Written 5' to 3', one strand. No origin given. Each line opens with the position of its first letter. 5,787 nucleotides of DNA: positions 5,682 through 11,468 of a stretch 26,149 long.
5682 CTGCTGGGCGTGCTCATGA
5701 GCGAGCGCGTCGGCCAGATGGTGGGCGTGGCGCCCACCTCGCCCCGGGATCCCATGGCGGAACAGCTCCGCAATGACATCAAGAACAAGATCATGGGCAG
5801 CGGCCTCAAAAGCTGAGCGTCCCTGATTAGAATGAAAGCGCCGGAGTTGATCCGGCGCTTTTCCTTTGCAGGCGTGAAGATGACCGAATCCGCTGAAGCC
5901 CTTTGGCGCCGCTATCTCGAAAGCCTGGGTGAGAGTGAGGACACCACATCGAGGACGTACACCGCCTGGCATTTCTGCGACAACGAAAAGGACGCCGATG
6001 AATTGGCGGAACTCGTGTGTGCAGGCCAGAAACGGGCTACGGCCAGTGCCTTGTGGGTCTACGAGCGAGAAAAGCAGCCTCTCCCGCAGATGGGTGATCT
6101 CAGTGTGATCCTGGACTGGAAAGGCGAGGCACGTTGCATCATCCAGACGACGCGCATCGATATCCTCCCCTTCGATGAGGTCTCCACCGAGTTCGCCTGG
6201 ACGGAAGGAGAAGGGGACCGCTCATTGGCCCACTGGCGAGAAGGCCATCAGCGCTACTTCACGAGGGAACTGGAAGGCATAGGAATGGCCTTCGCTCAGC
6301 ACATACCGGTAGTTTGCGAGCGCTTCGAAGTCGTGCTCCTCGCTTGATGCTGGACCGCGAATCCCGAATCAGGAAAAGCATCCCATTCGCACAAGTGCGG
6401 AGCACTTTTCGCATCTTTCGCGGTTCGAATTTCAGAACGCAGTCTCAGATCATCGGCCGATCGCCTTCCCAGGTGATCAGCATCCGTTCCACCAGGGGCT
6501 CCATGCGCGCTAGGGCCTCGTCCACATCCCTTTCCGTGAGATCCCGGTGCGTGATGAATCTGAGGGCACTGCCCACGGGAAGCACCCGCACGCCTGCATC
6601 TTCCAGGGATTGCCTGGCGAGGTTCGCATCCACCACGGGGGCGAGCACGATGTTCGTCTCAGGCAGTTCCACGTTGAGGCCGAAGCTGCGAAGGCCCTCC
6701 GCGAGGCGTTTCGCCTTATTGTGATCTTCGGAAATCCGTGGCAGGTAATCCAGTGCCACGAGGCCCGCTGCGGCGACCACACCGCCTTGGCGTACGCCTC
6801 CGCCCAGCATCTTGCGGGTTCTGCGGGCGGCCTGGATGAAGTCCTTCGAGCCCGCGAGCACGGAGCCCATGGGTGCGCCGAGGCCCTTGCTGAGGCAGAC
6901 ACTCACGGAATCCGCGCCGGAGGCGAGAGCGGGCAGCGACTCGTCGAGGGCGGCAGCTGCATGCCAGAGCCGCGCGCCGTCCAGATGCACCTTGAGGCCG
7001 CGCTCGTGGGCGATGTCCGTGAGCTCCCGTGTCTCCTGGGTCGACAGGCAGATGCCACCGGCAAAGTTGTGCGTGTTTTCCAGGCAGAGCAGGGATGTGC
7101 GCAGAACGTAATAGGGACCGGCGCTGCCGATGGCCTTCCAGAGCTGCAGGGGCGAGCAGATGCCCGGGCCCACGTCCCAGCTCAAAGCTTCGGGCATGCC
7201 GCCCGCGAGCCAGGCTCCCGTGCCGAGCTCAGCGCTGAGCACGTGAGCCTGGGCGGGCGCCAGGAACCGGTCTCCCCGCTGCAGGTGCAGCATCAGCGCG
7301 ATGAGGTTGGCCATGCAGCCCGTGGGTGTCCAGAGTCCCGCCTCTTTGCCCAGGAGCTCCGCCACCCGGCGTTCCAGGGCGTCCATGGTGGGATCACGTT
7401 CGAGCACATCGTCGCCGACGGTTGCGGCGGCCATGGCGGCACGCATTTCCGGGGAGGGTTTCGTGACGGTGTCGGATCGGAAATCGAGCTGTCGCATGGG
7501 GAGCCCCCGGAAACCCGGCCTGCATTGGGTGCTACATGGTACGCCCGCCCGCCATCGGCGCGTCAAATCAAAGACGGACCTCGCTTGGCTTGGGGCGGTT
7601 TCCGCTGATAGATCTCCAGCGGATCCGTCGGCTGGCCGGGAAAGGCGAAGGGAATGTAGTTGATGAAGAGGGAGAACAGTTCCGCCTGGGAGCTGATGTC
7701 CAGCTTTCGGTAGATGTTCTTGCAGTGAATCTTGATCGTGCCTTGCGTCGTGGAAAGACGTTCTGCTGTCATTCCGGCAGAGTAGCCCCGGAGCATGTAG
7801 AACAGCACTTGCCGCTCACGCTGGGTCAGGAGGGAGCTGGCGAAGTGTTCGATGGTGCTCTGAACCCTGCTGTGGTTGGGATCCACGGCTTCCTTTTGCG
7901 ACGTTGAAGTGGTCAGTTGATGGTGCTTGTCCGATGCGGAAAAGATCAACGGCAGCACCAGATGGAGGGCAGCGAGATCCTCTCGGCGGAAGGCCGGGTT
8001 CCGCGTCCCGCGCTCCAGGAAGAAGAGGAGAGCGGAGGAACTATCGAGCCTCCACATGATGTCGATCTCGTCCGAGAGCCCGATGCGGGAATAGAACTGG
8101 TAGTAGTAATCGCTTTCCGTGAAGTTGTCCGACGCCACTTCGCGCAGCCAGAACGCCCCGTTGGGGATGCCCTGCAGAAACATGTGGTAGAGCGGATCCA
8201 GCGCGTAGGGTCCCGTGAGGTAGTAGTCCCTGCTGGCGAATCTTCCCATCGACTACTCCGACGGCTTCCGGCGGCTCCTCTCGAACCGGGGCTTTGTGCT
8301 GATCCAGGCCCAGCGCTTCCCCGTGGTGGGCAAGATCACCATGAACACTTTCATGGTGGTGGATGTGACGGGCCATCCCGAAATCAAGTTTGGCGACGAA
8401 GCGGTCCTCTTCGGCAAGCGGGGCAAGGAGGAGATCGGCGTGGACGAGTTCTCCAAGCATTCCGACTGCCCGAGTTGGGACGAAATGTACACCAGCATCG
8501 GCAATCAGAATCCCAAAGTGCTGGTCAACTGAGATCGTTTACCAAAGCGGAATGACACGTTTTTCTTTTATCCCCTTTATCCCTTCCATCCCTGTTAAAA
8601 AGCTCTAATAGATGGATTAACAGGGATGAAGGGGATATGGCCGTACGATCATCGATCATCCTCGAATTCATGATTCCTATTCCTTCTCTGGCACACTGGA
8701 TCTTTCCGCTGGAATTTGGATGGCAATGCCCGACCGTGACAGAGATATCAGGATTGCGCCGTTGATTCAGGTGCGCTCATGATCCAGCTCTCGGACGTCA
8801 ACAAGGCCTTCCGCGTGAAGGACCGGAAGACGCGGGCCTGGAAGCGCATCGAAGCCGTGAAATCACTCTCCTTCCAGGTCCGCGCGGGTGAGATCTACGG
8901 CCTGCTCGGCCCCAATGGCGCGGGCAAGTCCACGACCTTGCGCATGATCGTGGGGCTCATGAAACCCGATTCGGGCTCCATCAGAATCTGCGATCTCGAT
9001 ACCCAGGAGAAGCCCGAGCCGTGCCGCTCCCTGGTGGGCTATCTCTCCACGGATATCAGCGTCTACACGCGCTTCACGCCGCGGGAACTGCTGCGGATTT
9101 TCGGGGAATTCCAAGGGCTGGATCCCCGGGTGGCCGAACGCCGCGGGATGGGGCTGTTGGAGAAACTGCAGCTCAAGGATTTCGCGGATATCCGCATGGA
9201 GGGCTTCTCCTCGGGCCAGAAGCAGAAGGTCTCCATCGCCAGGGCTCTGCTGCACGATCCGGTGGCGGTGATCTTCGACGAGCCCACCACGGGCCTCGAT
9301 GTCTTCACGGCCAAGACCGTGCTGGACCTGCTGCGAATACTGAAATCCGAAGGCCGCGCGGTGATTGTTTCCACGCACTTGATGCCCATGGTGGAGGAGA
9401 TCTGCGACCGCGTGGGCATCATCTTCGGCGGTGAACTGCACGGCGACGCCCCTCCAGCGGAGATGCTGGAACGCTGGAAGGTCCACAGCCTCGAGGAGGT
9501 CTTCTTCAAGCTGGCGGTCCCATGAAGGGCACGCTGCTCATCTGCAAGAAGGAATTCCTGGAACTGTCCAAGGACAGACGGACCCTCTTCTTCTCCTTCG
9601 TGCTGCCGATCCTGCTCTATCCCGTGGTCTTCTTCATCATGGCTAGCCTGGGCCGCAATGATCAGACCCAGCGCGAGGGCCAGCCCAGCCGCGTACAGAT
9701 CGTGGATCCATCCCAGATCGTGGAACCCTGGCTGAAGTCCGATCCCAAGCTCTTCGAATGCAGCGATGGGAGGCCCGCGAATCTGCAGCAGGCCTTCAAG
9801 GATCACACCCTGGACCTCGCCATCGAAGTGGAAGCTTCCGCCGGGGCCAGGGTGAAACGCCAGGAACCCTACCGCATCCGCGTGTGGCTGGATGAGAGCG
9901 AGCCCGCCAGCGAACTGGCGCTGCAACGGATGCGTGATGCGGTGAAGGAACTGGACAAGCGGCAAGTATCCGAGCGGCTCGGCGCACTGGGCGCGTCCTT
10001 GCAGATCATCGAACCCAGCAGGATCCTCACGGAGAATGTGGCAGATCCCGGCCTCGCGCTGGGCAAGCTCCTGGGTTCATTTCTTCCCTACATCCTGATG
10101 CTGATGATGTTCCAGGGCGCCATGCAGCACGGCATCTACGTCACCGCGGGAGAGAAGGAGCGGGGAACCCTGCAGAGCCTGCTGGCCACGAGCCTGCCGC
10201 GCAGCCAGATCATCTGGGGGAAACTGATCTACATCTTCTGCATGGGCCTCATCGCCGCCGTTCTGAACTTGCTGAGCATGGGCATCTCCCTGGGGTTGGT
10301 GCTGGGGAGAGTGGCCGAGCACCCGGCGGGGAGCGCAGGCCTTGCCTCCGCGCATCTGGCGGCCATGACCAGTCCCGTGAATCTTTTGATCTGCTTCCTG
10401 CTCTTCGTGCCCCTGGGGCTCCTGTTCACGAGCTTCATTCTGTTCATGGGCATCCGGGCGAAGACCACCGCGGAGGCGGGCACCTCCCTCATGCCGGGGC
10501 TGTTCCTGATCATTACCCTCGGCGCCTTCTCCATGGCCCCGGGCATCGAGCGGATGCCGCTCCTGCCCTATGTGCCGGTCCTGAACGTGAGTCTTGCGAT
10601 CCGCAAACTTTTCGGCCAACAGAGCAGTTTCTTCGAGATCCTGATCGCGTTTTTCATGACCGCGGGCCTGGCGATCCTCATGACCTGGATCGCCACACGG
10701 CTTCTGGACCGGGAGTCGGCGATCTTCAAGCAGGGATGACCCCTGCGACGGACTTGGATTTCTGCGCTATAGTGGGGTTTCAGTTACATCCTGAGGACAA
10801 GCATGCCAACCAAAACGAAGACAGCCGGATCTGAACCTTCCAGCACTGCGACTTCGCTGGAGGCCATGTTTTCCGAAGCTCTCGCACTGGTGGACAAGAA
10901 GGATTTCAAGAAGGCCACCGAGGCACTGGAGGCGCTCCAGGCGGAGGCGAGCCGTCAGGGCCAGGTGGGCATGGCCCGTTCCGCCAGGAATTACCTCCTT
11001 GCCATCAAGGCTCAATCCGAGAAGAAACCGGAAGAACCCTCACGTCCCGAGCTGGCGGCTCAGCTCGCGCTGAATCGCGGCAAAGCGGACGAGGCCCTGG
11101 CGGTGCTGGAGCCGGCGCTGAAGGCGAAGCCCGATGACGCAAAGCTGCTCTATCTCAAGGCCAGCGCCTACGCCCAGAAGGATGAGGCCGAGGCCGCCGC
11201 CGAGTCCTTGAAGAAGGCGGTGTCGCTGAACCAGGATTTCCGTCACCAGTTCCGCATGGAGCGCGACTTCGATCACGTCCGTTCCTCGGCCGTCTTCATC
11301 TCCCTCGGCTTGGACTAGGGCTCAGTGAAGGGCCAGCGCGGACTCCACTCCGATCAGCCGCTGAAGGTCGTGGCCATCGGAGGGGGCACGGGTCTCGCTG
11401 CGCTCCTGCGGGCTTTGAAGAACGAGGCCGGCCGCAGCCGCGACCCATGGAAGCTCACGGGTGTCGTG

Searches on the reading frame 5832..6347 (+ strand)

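Call 14: search_protein_families(library=pfam, proteins=[window:5832-6347:+], max_evalue=0.001)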
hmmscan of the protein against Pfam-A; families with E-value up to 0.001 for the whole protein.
window:5832-6347:+ (171 aa): 1 family
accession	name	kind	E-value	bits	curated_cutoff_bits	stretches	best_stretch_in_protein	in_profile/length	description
PF04266.20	ASCH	-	3.9e-25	89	21.2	1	56-168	5-102/103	ASCH domain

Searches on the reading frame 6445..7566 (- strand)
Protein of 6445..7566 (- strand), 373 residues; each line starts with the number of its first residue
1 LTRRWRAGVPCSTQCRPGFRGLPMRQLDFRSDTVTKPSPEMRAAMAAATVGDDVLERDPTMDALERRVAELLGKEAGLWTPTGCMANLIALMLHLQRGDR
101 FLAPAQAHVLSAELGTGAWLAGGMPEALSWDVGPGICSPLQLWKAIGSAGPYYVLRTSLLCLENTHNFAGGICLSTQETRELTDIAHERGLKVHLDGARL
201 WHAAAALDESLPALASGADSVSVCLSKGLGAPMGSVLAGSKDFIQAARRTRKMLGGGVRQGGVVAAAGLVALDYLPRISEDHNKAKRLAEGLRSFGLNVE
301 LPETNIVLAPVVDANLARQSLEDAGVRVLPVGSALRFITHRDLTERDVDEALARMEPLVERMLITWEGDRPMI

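Call 14: search_protein_families(library=pfam, proteins=[window:6445-7566:-], max_evalue=0.001)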
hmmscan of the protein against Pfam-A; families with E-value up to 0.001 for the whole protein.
window:6445-7566:- (373 aa): 2 families
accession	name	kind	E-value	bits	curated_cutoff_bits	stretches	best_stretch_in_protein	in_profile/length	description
PF01212.27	Beta_elim_lyase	-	3.5e-87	292.8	27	1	28-309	1-283/288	Beta-eliminating lyase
PF00155.27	Aminotran_1_2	-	1.1e-10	41.7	19.7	1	60-354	41-360/361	Aminotransferase class I and II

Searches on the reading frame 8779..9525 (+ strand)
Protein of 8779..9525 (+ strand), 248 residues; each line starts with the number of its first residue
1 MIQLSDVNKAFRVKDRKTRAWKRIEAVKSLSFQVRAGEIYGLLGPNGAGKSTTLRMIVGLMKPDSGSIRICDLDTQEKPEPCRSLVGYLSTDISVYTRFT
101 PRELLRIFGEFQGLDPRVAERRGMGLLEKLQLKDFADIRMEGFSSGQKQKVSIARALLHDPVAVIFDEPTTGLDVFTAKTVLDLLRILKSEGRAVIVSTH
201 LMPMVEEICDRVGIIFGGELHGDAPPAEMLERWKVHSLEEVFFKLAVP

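Call 13: search_protein_families(library=pfam, proteins=[window:8779-9525:+], max_evalue=0.001)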
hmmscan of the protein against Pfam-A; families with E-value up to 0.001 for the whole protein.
window:8779-9525:+ (248 aa): 2 families
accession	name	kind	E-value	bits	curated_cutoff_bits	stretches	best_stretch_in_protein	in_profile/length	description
PF00005.33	ABC_tran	-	8.3e-30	104.6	25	1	28-171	2-137/137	ABC transporter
PF13304.12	AAA_21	-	5.5e-12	46.8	27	1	138-200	233-298/304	AAA domain, putative AbiEii toxin, Type IV TA system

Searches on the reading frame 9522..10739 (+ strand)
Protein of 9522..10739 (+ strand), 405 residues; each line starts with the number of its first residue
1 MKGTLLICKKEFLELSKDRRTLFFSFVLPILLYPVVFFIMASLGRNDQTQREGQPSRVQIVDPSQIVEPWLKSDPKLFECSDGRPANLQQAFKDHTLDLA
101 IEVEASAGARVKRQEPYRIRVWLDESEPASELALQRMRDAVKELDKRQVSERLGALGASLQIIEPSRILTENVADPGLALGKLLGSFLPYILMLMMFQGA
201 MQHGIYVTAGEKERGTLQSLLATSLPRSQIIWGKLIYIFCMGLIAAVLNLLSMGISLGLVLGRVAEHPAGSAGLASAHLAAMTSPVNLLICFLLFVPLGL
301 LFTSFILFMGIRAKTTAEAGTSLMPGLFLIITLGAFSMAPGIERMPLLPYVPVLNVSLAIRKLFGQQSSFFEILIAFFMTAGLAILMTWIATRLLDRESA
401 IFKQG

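Call 13: search_protein_families(library=pfam, proteins=[window:9522-10739:+], max_evalue=0.001)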
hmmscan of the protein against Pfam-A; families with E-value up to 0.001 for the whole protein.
window:9522-10739:+ (405 aa): 2 families
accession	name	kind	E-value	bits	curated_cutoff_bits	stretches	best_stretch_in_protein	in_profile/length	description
PF12698.13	ABC2_membrane_3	-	7.1e-30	104.7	31.6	1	19-392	1-346/347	ABC-2 family transporter protein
PF12679.13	ABC2_membrane_2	-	6.1e-17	62.2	27.2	1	7-376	3-240/283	ABC-2 family transporter protein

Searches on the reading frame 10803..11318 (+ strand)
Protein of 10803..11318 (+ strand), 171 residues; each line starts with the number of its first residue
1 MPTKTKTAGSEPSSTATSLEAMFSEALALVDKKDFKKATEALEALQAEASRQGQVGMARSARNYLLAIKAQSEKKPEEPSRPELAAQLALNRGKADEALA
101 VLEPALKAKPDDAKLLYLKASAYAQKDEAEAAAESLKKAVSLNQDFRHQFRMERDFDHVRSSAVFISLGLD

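Call 14: search_protein_families(library=pfam, proteins=[window:10803-11318:+], max_evalue=0.001)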
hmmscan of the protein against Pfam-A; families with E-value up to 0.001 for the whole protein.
window:10803-11318:+ (171 aa): 8 families
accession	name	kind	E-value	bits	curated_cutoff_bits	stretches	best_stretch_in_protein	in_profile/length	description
PF13181.12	TPR_8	-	3.4e-08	33.5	25.7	1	113-145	1-33/34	Tetratricopeptide repeat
PF13432.12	TPR_16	-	4.6e-08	33.8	32.7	1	85-141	3-59/65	Tetratricopeptide repeat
PF13371.12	TPR_9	-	1.3e-07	32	35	1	87-144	3-60/73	Tetratricopeptide repeat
PF14559.12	TPR_19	-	4.4e-06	27.3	25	1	91-145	3-57/68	Tetratricopeptide repeat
PF12895.13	ANAPC3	-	6.5e-05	23.6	27.2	0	92-141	2-50/82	Anaphase-promoting complex, cyclosome, subunit 3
PF13414.12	TPR_11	-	8.3e-05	22.6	26.8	0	92-126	7-41/42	TPR repeat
PF13428.12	TPR_14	-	8.7e-05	23.3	23.5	1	85-121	7-43/44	Tetratricopeptide repeat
PF07719.23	TPR_2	-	0.00011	22.5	27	0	113-145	1-33/34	Tetratricopeptide repeat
